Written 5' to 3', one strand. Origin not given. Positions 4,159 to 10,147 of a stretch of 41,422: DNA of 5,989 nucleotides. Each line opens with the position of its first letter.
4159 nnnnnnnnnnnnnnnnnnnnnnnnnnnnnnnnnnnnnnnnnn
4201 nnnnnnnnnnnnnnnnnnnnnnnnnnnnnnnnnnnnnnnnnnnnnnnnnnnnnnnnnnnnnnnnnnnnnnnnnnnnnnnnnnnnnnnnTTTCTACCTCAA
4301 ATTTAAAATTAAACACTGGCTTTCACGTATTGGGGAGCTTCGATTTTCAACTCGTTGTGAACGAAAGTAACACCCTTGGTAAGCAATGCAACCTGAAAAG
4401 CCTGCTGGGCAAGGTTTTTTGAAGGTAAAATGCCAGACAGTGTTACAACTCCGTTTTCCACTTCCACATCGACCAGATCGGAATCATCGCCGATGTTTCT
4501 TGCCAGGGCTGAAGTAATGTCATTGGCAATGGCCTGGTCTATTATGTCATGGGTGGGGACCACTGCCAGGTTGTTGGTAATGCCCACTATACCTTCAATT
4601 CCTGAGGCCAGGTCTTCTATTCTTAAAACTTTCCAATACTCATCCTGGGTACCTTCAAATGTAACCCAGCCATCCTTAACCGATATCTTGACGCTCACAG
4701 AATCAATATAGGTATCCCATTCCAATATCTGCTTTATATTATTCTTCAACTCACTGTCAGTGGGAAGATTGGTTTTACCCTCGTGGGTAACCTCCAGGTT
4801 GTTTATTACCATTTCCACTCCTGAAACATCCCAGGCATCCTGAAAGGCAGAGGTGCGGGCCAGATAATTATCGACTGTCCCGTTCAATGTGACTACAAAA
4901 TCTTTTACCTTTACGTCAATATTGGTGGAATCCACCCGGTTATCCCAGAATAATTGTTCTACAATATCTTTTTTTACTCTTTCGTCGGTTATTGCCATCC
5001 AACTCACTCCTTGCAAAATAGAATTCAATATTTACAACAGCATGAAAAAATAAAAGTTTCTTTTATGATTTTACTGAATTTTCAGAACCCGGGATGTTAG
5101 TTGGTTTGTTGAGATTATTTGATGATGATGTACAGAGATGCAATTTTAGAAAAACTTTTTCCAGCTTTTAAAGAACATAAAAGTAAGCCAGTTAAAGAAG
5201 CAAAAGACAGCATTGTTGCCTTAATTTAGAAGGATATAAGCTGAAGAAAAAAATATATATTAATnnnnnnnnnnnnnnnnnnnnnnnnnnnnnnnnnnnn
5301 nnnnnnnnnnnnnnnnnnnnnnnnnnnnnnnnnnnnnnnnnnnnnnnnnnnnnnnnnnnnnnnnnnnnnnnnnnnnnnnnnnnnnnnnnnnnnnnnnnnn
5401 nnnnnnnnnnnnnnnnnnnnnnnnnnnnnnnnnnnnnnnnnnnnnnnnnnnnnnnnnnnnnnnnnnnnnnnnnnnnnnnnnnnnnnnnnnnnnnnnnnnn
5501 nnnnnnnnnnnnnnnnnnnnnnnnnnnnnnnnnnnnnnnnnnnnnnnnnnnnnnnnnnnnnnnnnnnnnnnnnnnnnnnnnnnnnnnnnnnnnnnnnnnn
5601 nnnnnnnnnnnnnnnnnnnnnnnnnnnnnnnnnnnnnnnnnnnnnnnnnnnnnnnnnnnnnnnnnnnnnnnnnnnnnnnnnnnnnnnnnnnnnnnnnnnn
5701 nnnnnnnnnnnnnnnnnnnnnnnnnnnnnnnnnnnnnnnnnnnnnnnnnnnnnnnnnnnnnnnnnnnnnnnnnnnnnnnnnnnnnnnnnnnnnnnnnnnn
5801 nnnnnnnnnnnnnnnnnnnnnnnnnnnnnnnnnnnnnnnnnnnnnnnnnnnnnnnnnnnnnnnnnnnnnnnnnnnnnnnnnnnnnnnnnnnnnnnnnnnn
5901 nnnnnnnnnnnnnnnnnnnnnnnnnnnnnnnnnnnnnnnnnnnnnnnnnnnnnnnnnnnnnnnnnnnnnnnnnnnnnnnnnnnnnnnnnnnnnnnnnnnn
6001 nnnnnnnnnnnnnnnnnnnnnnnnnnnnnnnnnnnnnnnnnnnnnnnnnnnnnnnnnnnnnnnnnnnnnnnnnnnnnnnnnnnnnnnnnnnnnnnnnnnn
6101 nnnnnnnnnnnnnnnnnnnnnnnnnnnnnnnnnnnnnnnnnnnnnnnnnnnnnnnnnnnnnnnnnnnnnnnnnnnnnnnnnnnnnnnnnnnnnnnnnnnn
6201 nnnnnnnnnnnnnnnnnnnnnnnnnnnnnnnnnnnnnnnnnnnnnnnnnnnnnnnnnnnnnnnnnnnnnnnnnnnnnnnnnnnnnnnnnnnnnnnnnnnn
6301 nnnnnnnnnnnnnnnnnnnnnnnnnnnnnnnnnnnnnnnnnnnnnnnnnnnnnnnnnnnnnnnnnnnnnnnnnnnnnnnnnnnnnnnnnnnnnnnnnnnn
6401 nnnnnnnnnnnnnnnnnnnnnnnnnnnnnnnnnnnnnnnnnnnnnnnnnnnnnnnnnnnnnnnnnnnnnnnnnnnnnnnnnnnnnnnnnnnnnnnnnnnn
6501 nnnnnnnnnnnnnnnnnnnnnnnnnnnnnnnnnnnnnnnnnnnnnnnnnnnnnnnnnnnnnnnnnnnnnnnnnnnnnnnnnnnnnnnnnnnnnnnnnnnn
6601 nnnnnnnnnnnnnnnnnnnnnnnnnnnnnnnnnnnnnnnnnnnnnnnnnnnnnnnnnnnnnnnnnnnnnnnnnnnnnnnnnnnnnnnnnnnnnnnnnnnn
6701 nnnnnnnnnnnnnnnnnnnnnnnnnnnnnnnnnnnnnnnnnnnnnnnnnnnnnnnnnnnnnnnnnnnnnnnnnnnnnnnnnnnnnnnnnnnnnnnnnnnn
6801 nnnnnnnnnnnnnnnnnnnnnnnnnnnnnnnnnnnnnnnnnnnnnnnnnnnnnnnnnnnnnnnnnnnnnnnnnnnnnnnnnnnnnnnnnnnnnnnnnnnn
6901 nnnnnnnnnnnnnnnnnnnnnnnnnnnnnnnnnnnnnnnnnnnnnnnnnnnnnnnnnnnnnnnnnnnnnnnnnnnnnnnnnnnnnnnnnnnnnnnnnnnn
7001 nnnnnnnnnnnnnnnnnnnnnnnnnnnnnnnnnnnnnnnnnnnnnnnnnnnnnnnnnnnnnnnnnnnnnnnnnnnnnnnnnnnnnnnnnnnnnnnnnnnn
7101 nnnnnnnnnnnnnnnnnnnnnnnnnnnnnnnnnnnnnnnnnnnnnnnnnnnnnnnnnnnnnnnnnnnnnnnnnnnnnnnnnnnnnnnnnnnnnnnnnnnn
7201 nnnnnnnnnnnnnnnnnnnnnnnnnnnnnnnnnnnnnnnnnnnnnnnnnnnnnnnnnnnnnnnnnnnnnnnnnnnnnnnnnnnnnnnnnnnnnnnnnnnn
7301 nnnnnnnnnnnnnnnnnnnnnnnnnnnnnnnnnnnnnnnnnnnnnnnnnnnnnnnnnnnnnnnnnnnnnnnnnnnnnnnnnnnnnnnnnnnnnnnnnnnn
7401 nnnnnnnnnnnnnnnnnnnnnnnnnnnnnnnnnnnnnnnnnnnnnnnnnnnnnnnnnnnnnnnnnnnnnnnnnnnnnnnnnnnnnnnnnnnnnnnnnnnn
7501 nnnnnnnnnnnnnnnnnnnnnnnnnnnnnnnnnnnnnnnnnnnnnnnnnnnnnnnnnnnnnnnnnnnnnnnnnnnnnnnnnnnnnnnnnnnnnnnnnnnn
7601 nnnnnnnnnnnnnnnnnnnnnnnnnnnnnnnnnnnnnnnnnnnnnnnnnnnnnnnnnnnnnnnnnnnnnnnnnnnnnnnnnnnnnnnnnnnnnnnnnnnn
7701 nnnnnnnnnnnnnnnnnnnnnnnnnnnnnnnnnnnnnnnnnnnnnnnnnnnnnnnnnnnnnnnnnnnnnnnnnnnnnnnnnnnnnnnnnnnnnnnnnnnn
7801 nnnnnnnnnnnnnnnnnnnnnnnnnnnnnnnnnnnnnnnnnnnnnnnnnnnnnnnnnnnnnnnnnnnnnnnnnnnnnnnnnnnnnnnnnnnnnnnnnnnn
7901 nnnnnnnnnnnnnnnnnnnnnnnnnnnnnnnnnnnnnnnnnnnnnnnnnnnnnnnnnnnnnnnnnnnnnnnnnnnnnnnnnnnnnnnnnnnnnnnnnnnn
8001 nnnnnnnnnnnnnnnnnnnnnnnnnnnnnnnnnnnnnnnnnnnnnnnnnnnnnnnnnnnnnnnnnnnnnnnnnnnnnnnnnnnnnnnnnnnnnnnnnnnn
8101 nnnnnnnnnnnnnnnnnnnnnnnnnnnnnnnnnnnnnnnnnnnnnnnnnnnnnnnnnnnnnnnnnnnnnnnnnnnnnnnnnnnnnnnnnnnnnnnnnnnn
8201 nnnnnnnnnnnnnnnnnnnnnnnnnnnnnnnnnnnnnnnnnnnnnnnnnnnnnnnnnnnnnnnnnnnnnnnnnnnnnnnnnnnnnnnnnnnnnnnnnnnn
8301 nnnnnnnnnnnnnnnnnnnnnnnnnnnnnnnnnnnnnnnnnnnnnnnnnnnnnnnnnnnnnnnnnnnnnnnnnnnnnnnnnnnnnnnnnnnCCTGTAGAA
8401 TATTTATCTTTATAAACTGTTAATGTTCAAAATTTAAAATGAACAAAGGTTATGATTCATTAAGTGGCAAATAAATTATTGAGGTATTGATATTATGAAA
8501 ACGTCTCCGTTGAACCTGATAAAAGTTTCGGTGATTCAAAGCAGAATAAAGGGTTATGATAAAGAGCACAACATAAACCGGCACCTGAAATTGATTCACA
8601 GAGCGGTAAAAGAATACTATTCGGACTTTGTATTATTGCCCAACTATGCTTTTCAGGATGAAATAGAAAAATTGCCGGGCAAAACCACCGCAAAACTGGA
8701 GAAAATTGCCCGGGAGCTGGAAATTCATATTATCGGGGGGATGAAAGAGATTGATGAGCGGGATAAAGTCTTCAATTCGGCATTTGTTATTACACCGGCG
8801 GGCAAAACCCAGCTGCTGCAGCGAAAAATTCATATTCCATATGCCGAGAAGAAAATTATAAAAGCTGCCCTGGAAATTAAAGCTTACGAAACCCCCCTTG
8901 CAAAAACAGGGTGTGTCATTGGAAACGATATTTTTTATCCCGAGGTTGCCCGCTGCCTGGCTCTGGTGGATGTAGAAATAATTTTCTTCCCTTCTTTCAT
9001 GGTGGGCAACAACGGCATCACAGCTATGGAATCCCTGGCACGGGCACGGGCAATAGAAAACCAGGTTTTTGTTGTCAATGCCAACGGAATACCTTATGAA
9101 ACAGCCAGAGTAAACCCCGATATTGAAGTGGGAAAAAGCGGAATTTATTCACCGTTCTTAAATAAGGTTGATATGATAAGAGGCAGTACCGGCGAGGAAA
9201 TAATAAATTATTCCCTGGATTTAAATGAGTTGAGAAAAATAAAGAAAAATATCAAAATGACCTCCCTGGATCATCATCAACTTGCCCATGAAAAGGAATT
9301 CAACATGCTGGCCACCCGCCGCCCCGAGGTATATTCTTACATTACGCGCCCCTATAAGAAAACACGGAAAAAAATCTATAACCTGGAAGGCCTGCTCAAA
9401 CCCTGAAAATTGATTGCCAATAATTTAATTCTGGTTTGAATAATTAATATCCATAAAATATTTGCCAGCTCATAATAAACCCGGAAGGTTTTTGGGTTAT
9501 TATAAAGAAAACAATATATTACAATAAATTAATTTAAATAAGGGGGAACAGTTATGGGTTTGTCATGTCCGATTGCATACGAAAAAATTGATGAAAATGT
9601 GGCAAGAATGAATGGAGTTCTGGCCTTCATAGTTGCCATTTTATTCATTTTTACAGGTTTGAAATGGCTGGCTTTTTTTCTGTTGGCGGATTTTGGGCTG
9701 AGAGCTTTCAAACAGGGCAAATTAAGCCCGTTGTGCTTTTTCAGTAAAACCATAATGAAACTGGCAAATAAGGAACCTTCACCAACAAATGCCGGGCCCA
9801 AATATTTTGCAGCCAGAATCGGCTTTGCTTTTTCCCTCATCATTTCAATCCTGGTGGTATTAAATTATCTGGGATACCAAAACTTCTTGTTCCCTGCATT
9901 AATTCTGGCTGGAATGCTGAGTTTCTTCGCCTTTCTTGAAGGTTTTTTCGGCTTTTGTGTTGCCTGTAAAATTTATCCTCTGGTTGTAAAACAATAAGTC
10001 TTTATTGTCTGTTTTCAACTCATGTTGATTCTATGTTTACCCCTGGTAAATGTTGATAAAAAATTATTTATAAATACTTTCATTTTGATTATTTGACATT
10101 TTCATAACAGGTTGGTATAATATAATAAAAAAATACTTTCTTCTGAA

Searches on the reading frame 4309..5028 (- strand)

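Call 37: search_protein_families(library=pfam, proteins=[window:4309-5028:-], max_evalue=0.001)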
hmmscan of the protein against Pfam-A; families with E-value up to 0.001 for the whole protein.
window:4309-5028:- (239 aa): 2 families
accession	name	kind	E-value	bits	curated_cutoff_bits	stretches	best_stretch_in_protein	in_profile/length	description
PF04972.22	BON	-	9.1e-41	138.4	27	3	14-81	1-68/69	BON domain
PF21937.1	Yop-YscD_ppl_2nd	-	0.0005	20.1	27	0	92-153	2-63/67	YscD/CdsD-like Bon-like domain 2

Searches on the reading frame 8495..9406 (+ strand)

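Call 37: search_protein_families(library=pfam, proteins=[window:8495-9406:+], max_evalue=0.001)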
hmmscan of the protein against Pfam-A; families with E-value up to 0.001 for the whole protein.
window:8495-9406:+ (303 aa): 1 family
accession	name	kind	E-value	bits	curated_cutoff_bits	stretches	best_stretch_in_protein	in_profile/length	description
PF00795.27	CN_hydrolase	-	2.1e-30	106.4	23.2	1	10-250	1-255/256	Carbon-nitrogen hydrolase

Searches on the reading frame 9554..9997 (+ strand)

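Call 37: search_protein_families(library=pfam, proteins=[window:9554-9997:+], max_evalue=0.001)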
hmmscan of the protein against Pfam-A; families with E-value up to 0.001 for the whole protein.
window:9554-9997:+ (147 aa): 1 family
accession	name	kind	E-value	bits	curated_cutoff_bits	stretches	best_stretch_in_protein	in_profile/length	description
PF14340.12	DUF4395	-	7.5e-29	101.1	24.5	1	12-146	1-130/130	Domain of unknown function (DUF4395)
